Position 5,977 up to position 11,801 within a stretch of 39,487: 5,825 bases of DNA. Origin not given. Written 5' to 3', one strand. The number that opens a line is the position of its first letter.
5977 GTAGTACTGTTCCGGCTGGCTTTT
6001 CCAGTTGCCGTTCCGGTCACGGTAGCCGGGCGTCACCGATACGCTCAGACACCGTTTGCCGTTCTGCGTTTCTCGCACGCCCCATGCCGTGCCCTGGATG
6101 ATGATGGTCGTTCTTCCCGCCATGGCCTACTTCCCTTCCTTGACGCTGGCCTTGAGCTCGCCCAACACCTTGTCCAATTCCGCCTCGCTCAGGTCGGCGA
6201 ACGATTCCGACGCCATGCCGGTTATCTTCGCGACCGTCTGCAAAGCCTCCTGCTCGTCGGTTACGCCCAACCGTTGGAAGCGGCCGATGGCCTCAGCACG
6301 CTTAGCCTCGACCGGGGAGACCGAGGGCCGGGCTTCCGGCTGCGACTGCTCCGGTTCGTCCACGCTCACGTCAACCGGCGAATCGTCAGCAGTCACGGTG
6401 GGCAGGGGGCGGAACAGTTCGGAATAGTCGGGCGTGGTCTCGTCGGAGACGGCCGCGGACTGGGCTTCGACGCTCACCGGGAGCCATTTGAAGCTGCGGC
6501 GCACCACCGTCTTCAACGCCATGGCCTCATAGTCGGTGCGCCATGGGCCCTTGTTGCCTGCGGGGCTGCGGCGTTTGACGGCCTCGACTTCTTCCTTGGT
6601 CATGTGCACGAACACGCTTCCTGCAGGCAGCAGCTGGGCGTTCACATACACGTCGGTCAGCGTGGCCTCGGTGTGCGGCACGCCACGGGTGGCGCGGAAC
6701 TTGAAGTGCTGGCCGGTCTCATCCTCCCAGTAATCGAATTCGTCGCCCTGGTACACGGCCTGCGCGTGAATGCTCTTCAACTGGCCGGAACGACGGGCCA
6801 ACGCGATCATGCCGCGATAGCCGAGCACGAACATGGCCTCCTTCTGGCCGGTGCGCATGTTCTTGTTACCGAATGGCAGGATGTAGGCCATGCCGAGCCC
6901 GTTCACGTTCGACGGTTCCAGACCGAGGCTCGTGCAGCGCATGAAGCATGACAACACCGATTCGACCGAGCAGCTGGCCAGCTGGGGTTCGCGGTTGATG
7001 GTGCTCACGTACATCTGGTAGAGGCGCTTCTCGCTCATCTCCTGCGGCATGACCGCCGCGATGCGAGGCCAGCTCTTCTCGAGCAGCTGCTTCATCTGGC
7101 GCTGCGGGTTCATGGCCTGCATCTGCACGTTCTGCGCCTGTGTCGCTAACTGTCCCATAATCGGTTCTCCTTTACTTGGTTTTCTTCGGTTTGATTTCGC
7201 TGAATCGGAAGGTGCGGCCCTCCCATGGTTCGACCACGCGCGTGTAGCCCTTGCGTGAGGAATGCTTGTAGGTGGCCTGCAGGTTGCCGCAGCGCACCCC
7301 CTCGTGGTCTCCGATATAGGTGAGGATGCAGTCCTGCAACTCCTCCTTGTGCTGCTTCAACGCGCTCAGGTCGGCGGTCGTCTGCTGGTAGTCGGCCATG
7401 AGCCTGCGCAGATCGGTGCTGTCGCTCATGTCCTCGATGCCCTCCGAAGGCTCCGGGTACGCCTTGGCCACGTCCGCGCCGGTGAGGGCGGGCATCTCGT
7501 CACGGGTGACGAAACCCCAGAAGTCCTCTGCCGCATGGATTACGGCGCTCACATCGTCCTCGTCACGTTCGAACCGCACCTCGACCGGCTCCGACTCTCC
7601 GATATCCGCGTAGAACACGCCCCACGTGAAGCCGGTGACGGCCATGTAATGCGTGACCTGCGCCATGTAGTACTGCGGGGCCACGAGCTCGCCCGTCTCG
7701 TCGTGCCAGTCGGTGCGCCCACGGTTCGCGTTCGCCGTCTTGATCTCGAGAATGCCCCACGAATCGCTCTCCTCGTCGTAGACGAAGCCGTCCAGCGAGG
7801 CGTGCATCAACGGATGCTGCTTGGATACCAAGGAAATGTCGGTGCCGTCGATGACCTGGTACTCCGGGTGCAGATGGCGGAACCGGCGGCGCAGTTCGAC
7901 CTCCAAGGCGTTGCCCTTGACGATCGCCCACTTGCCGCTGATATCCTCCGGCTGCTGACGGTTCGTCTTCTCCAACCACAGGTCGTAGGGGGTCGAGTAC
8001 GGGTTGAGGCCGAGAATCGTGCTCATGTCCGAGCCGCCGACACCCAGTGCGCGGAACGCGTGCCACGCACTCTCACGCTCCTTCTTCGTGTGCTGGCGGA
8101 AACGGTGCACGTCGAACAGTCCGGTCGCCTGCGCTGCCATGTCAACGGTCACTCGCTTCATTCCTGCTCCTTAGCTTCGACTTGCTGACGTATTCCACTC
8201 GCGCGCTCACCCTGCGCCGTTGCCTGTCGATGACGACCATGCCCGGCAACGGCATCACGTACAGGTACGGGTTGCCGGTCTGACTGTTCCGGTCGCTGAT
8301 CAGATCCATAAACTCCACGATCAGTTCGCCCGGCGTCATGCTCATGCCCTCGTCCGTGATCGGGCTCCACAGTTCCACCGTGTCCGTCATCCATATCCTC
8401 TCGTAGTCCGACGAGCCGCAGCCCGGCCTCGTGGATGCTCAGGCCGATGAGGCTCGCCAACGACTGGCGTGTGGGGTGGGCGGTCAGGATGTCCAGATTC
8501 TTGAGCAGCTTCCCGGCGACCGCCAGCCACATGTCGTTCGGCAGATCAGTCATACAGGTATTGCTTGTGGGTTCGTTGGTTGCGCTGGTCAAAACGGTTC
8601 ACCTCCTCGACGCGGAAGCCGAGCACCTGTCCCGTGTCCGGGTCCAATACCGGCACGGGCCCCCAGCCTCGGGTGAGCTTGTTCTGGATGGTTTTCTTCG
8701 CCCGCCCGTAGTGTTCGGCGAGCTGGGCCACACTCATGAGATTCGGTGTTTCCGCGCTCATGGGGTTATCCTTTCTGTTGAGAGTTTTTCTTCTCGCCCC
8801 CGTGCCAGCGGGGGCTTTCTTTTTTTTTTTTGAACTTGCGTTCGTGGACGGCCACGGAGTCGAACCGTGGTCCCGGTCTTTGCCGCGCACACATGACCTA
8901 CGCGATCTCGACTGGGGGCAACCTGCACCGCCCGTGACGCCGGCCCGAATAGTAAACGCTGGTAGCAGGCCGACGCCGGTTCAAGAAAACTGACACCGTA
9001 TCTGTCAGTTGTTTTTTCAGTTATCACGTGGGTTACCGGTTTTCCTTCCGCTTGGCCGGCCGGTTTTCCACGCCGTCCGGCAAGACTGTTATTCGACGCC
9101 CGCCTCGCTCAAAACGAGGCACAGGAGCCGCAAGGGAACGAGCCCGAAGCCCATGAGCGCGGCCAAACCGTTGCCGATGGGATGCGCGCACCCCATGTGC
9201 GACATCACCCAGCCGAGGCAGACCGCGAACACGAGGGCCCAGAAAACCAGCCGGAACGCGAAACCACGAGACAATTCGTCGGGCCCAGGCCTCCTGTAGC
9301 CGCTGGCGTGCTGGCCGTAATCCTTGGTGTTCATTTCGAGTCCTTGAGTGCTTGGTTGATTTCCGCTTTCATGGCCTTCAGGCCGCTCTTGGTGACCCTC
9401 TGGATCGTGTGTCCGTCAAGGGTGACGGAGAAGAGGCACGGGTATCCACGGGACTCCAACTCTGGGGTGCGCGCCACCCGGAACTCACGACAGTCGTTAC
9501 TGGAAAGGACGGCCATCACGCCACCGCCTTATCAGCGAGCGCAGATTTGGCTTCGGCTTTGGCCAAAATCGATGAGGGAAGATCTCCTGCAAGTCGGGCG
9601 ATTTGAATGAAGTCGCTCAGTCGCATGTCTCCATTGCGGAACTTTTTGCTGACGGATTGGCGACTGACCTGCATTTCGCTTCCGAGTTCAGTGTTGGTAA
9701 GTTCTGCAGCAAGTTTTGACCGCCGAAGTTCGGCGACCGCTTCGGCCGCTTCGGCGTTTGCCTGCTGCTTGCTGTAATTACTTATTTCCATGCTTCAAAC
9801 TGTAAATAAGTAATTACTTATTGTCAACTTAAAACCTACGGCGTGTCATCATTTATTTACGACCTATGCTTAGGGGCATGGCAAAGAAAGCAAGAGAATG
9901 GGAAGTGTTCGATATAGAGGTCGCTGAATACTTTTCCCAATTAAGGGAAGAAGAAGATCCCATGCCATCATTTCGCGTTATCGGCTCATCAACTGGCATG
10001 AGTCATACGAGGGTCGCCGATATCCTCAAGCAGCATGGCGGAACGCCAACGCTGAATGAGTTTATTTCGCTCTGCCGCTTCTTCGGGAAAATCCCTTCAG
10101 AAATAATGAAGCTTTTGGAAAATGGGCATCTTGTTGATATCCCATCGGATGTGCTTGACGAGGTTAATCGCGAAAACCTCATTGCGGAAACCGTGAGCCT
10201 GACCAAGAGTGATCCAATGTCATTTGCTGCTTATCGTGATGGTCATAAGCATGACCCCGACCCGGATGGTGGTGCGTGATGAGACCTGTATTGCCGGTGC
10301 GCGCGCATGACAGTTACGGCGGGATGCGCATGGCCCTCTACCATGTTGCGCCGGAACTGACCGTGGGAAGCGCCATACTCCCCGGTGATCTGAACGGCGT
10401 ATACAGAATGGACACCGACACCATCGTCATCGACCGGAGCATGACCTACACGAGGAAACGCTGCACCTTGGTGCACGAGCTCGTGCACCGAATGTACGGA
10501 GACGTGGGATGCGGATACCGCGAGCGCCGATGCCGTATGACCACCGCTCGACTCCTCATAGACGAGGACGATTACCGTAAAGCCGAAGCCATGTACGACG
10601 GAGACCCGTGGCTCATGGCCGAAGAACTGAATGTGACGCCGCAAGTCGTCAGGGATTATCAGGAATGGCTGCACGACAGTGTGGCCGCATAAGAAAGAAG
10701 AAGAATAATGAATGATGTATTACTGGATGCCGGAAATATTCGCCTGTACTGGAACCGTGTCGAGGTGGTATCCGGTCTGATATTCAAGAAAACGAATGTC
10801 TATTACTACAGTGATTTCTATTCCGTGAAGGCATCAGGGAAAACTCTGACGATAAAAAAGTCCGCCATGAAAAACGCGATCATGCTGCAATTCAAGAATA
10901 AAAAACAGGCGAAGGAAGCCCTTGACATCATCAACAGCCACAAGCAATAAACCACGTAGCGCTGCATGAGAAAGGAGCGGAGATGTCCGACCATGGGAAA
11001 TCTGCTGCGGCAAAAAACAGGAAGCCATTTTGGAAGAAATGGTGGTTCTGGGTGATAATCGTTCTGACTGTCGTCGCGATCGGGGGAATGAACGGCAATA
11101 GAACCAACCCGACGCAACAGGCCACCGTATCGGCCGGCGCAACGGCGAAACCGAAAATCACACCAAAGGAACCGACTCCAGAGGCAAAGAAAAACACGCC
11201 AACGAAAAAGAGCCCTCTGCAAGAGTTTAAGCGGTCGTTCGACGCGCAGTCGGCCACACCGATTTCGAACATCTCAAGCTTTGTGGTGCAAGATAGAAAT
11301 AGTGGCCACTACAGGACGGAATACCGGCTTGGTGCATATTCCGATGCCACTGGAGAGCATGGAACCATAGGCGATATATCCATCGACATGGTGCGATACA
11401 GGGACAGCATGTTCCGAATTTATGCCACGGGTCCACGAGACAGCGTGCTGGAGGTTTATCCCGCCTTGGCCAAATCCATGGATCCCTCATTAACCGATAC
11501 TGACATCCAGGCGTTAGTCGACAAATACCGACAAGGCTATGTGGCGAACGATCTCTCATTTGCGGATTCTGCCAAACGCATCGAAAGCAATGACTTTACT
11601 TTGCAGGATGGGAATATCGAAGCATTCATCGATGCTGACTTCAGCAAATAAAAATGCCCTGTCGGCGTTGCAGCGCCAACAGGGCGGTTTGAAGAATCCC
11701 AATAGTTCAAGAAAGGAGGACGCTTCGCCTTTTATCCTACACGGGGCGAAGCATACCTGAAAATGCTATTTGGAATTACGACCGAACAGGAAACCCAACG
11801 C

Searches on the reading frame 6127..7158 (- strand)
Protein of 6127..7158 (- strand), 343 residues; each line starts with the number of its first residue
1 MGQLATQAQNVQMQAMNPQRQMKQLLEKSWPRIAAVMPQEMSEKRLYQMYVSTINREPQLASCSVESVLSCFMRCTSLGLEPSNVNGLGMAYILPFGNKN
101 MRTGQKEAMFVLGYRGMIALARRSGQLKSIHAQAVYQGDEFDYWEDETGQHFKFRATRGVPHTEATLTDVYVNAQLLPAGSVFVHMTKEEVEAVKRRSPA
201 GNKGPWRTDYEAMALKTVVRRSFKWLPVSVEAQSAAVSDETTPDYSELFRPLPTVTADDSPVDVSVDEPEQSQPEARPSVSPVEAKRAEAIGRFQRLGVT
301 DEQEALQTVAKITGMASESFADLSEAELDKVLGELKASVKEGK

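Call 80: search_protein_families(library=phrogs, proteins=[window:6127-7158:-], max_evalue=0.001)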
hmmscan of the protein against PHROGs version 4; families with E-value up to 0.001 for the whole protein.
window:6127-7158:- (343 aa): 3 families
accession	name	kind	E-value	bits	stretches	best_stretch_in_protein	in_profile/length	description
phrog_148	-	DNA, RNA and nucleotide metabolism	9.1e-66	224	1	6-313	14-303/387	RecT-like ssDNA annealing protein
phrog_34786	-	unknown function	1.6e-16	61.5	1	24-107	32-114/116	-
phrog_19737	-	unknown function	1e-07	33.1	1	46-126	36-106/108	-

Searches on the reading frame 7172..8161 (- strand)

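Call 80: search_protein_families(library=phrogs, proteins=[window:7172-8161:-], max_evalue=0.001)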
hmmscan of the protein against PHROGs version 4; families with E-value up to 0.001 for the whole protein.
window:7172-8161:- (329 aa): 4 families
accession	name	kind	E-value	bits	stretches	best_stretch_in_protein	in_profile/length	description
phrog_434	-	DNA, RNA and nucleotide metabolism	2.1e-62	212.5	1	16-306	43-330/372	RecE-like recombination exonuclease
phrog_149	-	DNA, RNA and nucleotide metabolism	2.2e-05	24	1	21-214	592-789/1242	exonuclease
phrog_1990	-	DNA, RNA and nucleotide metabolism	7.9e-05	23.2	1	113-185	105-177/290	Cas4-domain exonuclease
phrog_8474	-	unknown function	0.00051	20.8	0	32-54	26-48/48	-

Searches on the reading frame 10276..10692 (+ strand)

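Call 43: search_protein_families(library=ncbifam, proteins=[window:10276-10692:+], max_evalue=0.01)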
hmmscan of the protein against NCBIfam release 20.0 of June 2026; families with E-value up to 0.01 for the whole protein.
window:10276-10692:+ (138 aa): 0 families

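Call 80: search_protein_families(library=phrogs, proteins=[window:10276-10692:+], max_evalue=0.001)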
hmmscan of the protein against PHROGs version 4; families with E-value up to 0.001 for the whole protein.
window:10276-10692:+ (138 aa): 2 families
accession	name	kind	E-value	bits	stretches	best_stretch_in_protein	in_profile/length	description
phrog_87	-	other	6.1e-14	53.3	1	37-132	61-164/227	metallo-protease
phrog_1233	-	unknown function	0.0009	19.5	0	40-77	37-77/306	-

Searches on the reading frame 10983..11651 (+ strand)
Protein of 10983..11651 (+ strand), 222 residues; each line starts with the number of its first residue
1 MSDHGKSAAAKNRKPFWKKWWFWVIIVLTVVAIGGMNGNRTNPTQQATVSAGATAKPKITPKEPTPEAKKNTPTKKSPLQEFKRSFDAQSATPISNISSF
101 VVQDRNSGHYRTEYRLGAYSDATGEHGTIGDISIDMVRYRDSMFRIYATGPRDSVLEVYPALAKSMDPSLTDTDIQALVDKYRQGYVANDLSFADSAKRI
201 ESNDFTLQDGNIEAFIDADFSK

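Call 43: search_protein_families(library=ncbifam, proteins=[window:10983-11651:+], max_evalue=0.01)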
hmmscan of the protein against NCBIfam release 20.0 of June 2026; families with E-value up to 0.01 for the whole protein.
window:10983-11651:+ (222 aa): 0 families

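Call 80: search_protein_families(library=phrogs, proteins=[window:10983-11651:+], max_evalue=0.001)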
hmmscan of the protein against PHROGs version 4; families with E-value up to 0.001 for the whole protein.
window:10983-11651:+ (222 aa): 7 families
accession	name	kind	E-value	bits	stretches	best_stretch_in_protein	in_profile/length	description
phrog_8263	-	unknown function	3.8e-09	37.7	1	14-73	1-59/197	-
phrog_8545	-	moron, auxiliary metabolic gene and host takeover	2.5e-07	31.7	1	10-75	7-73/177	superinfection exclusion Sie-like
phrog_23980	-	unknown function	5.4e-07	30.4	1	13-60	7-43/193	-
phrog_4980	-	moron, auxiliary metabolic gene and host takeover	6.3e-07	30.5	1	7-77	10-80/181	superinfection exclusion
phrog_197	-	moron, auxiliary metabolic gene and host takeover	1.6e-05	25.6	1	7-112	216-325/486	Zot-like toxin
phrog_14275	-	unknown function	6.1e-05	23.8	1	7-69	22-87/178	-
phrog_806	-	unknown function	0.00016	22.8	1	17-68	2-39/187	-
